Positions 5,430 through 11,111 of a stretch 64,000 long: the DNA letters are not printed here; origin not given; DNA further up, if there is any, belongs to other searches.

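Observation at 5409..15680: AT-rich 10-kb four-gene operon (kinase-like giant + small protein + receiver-like protein + polytopic membrane protein): candidate undescribed signalling/defence module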

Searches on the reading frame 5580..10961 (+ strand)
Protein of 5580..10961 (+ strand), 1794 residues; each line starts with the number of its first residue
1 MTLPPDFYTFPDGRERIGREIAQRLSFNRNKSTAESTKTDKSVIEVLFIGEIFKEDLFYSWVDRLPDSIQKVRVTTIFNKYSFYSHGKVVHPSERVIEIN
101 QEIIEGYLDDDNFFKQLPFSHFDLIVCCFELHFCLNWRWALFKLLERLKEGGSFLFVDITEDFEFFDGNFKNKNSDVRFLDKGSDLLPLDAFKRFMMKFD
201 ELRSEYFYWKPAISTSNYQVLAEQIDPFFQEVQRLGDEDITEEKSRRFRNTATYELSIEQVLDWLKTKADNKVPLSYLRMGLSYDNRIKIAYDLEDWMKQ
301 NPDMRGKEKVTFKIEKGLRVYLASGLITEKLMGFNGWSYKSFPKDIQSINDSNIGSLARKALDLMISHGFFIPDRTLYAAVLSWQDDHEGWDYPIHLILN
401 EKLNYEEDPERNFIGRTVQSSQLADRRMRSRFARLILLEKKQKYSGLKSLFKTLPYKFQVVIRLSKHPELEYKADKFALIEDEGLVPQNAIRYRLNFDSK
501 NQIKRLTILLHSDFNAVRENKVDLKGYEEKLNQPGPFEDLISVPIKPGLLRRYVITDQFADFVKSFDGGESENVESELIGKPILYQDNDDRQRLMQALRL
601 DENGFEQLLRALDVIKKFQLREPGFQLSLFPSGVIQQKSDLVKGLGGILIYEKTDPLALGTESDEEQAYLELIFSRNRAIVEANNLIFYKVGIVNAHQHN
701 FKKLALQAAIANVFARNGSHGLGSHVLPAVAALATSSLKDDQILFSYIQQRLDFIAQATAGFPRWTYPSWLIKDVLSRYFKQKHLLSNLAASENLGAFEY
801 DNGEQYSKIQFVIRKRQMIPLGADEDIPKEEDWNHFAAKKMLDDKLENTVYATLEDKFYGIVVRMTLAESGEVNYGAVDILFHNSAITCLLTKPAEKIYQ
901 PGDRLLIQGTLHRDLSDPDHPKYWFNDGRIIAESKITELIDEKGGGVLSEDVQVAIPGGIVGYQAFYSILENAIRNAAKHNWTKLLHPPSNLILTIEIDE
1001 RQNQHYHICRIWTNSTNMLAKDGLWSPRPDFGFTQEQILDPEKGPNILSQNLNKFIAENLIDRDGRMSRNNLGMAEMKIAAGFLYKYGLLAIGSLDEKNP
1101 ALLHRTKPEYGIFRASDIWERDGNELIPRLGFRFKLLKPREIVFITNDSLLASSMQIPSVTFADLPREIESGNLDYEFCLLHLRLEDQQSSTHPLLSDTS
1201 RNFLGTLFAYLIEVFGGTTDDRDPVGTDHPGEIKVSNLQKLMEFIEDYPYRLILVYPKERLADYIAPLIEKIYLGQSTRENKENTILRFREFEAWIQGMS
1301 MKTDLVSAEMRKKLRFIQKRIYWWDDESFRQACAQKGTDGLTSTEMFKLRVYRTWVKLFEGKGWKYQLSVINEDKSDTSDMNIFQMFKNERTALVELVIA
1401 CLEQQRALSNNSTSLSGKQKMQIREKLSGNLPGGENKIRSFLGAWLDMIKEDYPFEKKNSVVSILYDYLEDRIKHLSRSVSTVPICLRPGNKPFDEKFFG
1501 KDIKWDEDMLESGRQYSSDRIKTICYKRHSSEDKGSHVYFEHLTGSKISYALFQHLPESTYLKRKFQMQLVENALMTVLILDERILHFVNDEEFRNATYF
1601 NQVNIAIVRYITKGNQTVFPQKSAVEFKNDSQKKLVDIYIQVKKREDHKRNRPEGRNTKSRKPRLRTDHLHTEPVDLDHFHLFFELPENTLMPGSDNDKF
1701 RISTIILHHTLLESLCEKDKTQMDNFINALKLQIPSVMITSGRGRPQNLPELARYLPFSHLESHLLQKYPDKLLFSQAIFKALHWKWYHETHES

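Call 4: search_protein_families(library=pfam, proteins=[window:5580-10961:+], max_evalue=0.1)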
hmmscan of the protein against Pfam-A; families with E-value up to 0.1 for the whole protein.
window:5580-10961:+ (1794 aa): 1 family
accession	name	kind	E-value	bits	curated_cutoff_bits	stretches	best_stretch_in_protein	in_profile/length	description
PF08242.18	Methyltransf_12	-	0.0069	17.5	30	1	110-153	55-97/98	Methyltransferase domain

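Call 5: search_protein_families(library=padloc, proteins=[window:5580-10961:+], max_evalue=0.1)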
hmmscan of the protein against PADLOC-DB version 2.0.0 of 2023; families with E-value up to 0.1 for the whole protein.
window:5580-10961:+ (1794 aa): 0 families

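Call 6: search_protein_families(library=ncbifam, proteins=[window:5580-10961:+], max_evalue=0.1)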
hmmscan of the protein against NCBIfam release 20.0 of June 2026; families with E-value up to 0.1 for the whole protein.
window:5580-10961:+ (1794 aa): 0 families

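Call 7: search_solved_structures(query=window:5580-10961:+, max_evalue=1)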
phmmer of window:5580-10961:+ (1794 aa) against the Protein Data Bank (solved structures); distinct sequences matched with E-value up to 1: 0.

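Call 9: find_homologous_proteins(query=window:5580-10961:+, max_evalue=0.001)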
Query window:5580-10961:+ (1794 aa): 1 proteins with E <= 0.001 among 6079 candidates.
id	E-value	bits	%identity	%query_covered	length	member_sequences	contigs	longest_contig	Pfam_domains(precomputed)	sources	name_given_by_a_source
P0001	0.0e+0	4141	100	100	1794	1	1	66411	-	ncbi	-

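Call 10: find_encoding_contigs(protein=P0001, flank=10000, max_places=5)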
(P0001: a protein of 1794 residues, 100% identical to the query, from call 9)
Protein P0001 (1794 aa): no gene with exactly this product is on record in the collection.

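Call 11: list_cluster_members(proteins=[window:5580-10961:+, window:10972-11682:+, window:11690-13447:+, window:13447-15609:+, window:4506-5405:+, window:15680-17077:-])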
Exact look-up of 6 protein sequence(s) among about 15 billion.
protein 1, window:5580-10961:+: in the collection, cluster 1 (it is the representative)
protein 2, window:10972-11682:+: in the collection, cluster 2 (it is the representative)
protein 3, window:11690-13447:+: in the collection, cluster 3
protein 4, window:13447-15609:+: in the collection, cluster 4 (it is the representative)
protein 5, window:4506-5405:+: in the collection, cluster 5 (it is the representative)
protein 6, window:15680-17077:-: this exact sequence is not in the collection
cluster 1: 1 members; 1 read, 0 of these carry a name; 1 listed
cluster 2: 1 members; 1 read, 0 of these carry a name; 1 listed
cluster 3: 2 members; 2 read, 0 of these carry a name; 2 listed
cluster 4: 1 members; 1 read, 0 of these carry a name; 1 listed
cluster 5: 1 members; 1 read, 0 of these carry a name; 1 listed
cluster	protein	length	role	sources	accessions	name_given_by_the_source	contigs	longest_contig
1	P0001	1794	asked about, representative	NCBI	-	-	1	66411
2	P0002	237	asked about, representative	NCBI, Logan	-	-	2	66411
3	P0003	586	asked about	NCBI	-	-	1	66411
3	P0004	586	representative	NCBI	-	-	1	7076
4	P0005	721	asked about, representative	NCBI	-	-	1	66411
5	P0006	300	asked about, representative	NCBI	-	-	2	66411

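Call 12: find_encoding_contigs(protein=P0004, flank=10000)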
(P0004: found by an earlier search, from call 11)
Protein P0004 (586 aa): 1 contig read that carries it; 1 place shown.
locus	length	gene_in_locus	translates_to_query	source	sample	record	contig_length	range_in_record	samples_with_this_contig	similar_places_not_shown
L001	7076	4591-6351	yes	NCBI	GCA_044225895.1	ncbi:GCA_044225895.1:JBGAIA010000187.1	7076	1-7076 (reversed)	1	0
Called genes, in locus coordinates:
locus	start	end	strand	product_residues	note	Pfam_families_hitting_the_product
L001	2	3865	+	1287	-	?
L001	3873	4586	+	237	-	-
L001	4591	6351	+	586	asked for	-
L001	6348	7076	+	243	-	?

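Call 13: find_encoding_contigs(protein=P0002, flank=10000)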
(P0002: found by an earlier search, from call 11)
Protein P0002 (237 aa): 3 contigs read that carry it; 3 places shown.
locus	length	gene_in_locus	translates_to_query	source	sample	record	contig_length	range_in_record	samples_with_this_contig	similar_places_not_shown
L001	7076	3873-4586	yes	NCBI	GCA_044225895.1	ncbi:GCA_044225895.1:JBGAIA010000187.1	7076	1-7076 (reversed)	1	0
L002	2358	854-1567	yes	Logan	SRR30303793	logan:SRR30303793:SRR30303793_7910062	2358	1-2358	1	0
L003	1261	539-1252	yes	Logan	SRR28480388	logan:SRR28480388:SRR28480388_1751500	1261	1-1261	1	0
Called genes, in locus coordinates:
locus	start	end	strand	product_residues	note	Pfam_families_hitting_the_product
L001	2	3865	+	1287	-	?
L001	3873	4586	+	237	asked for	-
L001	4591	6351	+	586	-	-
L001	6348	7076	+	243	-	?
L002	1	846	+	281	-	?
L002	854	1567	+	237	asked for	-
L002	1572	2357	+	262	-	?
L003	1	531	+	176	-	?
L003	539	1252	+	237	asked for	-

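Call 14: find_encoding_contigs(protein=P0006, flank=10000)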
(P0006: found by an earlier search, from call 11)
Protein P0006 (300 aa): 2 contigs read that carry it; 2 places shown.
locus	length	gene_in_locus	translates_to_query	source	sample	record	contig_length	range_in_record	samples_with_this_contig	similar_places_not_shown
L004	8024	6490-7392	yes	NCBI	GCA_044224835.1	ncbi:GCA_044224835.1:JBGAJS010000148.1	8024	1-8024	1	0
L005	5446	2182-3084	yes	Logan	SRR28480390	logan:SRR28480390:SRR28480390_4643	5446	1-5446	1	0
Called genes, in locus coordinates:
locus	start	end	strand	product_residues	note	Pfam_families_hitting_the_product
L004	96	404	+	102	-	-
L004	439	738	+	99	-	-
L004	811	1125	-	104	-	PF03860:Csp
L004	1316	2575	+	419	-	-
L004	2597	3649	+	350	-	PF09375:Peptidase_M75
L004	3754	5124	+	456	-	PF06537:DHOR, PF13442:Cytochrome_CBB3 (faint), PF00034:Cytochrom_C (faint)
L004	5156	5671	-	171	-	-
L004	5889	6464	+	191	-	PF13580:SIS_2, PF01380:SIS (weak)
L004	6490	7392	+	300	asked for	PF00701:DHDPS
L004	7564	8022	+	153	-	?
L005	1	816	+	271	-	?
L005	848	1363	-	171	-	-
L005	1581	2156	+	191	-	PF13580:SIS_2, PF01380:SIS (weak)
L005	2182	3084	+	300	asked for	PF00701:DHDPS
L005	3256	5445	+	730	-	?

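Call 26: find_related_loci(query=window:5580-10961:+, collection=viral_contigs, flank=10000)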
Query window:5580-10961:+ (1794 aa) in viral_contigs; peptide patterns used: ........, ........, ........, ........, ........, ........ (x = any residue, [..] = any of these).
No stretch of DNA in the collection matches any of the patterns.

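Call 52: find_homologous_proteins(query=A4, max_evalue=1e-10)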
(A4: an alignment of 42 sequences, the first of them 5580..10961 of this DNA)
Query A4 (42 sequences) (1794 aa, profile of the alignment): 2 proteins with E <= 1e-10 among 8000 candidates.
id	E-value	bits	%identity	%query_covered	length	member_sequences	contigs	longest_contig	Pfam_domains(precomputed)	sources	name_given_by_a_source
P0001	3.3e-284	964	100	100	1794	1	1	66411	-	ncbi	-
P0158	2.0e-29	121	26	14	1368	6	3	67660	-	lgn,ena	-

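Call 53: find_encoding_contigs(protein=P0158, flank=10000, max_places=4)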
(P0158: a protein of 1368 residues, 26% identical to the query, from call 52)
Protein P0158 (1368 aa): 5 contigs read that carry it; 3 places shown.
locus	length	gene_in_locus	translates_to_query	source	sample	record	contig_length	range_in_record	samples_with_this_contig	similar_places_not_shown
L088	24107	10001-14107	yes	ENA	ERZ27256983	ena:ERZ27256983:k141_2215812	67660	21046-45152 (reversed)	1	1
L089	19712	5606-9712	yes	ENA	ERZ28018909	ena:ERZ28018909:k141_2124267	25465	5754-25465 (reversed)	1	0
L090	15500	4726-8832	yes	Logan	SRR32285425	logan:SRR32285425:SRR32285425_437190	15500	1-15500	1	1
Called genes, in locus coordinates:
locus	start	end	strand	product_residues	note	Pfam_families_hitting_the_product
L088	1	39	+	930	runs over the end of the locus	-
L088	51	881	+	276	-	PF01183:Glyco_hydro_25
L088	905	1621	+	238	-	PF13398:Peptidase_M50B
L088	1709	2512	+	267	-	-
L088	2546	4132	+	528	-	PF20442:BrxL_N (weak), PF13337:BrxL_ATPase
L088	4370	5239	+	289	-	PF02653:BPD_transp_2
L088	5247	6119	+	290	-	PF02653:BPD_transp_2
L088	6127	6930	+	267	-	PF00005:ABC_tran, PF13304:AAA_21 (weak)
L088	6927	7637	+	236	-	PF00005:ABC_tran, PF02463:SMC_N (weak), PF13304:AAA_21 (faint)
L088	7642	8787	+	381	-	PF13433:Peripla_BP_5 (weak), PF13458:Peripla_BP_6, PF01094:ANF_receptor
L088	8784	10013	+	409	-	PF04055:Radical_SAM (faint)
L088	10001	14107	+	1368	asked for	-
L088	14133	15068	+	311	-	-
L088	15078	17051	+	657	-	-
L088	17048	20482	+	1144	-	-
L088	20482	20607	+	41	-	-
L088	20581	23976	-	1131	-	PF00150:Cellulase, PF00933:Glyco_hydro_3, PF01915:Glyco_hydro_3_C, PF14310:Fn3-like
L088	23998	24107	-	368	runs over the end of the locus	PF19190:BACON_2 (weak), PF13004:BACON, PF00722:Glyco_hydro_16, PF26113:GH16_XgeA, PF03935:SKN1_KRE6_Sbg1 (weak)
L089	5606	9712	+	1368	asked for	-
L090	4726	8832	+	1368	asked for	-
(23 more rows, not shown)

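Call 54: find_related_loci(query=A4, collection=metagenome_contigs, flank=10000)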
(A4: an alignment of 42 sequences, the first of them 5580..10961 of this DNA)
Query A4 (1794 aa) in metagenome_contigs; peptide patterns used: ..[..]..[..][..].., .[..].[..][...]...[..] (x = any residue, [..] = any of these).
600 stretches matched a pattern (row limit reached: there are more); 391 encode a relative of the query (tblastn E <= 1e-3); the best 80 are kept; 79 distinct loci.
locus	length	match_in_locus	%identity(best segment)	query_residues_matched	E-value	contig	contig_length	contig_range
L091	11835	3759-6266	26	701-1783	3e-39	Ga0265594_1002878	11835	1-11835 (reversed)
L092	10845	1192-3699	26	701-1783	3e-39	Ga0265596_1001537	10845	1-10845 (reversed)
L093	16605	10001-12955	25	698-1780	6e-38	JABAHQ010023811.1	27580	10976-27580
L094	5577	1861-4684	27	704-1779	8e-34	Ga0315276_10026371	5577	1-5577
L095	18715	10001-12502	34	684-1789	6e-31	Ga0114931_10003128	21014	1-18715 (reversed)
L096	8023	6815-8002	37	694-1182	3e-30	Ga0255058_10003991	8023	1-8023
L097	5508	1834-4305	35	705-1787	1e-29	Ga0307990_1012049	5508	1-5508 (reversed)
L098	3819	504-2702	34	705-1780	1e-28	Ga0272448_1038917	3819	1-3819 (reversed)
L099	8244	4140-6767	30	701-1781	5e-28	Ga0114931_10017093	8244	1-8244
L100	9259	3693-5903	35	705-1783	1e-27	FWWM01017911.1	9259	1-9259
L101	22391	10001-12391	48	705-1783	1e-27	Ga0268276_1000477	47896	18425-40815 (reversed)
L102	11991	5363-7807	45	705-1779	2e-26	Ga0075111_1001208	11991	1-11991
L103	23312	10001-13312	40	630-1781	4e-26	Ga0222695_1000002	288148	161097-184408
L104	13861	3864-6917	29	705-1783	3e-26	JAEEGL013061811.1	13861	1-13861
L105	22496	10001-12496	35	705-1782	4e-26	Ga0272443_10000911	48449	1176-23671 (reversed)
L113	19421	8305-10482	41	705-1779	2e-24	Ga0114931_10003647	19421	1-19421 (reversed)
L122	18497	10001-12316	31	705-1781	5e-22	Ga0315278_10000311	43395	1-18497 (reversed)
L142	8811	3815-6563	34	694-1787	1e-19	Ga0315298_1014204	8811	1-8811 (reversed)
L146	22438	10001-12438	33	738-1783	2e-19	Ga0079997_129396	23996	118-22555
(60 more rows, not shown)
